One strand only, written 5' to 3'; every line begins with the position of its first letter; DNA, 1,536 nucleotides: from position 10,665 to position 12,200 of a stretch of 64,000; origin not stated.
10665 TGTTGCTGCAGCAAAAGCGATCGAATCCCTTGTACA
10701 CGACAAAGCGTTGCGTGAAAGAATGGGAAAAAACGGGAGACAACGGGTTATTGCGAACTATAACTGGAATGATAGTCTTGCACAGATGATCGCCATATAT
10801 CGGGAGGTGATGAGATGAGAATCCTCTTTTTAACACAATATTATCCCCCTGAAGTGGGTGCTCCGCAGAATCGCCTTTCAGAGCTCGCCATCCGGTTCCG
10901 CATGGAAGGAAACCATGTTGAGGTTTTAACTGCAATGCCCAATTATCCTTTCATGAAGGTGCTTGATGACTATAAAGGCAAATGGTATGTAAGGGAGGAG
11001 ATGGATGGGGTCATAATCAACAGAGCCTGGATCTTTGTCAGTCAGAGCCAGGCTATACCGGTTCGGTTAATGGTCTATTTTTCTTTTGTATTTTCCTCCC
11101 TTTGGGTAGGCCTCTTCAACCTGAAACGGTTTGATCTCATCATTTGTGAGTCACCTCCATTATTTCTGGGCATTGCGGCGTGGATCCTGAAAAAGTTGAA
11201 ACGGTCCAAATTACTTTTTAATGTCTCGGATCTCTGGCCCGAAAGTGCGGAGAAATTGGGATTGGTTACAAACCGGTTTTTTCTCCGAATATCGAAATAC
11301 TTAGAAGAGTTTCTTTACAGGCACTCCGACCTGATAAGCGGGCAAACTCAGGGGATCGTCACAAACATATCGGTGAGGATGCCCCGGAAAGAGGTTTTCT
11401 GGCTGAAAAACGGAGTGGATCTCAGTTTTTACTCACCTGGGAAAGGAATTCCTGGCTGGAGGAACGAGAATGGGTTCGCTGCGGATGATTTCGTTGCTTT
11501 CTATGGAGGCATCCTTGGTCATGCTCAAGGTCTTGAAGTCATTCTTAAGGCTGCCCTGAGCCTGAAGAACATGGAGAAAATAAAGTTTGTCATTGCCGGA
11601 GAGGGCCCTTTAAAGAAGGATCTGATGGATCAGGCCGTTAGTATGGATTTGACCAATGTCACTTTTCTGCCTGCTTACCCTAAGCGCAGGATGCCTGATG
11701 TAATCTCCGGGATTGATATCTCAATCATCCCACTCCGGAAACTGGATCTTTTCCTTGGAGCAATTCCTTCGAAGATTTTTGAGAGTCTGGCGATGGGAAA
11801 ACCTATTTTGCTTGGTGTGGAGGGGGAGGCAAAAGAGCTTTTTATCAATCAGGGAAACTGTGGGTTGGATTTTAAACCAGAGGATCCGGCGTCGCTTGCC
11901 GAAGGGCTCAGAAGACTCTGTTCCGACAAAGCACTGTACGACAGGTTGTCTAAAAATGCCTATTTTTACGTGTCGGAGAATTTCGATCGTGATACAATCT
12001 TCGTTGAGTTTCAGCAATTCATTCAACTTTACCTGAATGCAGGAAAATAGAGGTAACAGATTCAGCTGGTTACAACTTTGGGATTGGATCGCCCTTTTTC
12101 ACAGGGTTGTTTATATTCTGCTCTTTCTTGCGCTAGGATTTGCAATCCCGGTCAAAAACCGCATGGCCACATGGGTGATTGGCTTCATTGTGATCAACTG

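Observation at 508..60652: Pervasive family of degenerate 7-8 nt periodic 'word' arrays packed against gene ends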

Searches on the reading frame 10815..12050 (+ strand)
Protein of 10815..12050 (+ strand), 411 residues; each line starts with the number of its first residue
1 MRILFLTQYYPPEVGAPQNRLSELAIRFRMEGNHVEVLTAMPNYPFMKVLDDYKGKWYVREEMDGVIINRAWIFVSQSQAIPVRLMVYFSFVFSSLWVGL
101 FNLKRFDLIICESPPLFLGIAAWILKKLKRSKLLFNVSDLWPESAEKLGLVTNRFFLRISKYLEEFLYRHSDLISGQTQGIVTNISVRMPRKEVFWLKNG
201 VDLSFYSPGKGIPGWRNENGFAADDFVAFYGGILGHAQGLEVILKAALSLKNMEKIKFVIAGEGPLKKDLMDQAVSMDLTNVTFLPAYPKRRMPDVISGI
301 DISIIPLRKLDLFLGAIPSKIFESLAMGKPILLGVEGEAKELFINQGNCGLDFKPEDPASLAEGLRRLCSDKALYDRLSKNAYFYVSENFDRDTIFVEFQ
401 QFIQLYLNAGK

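Call 6: find_encoding_contigs(protein=window:10815-12050:+, flank=10000, max_places=6)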
Protein window:10815-12050:+ (411 aa): 6 contigs read that carry it; 1 place shown.
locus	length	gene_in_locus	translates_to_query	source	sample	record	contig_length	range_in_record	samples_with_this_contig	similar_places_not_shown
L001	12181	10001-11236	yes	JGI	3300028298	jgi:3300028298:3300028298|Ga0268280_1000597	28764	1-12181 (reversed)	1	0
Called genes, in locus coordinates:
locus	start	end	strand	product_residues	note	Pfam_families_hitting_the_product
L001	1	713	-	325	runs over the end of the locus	PF01259:SAICAR_synt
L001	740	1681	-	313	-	PF02562:PhoH, PF13245:AAA_19 (weak), PF13604:AAA_30 (weak)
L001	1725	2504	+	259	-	PF01887:SAM_HAT_N, PF20257:SAM_HAT_C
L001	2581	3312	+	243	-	PF12679:ABC2_membrane_2, PF12730:ABC2_membrane_4, PF12698:ABC2_membrane_3, PF13346:ABC2_membrane_5 (weak)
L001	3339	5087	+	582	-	PF23357:DUF7088, PF09822:ABC_transp_aux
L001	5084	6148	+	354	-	PF14238:DUF4340 (faint)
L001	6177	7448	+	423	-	PF01943:Polysacc_synt, PF13440:Polysacc_synt_3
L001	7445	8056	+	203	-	PF08241:Methyltransf_11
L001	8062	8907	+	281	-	PF13641:Glyco_tranf_2_3, PF00535:Glycos_transf_2, PF10111:Glyco_tranf_2_2 (faint)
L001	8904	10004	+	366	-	PF13439:Glyco_transf_4, PF13477:Glyco_trans_4_2, PF13579:Glyco_trans_4_4, PF00534:Glycos_transf_1, PF13692:Glyco_trans_1_4, PF13524:Glyco_trans_1_2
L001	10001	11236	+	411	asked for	PF13439:Glyco_transf_4 (weak), PF13579:Glyco_trans_4_4, PF00534:Glycos_transf_1, PF13692:Glyco_trans_1_4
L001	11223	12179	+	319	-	?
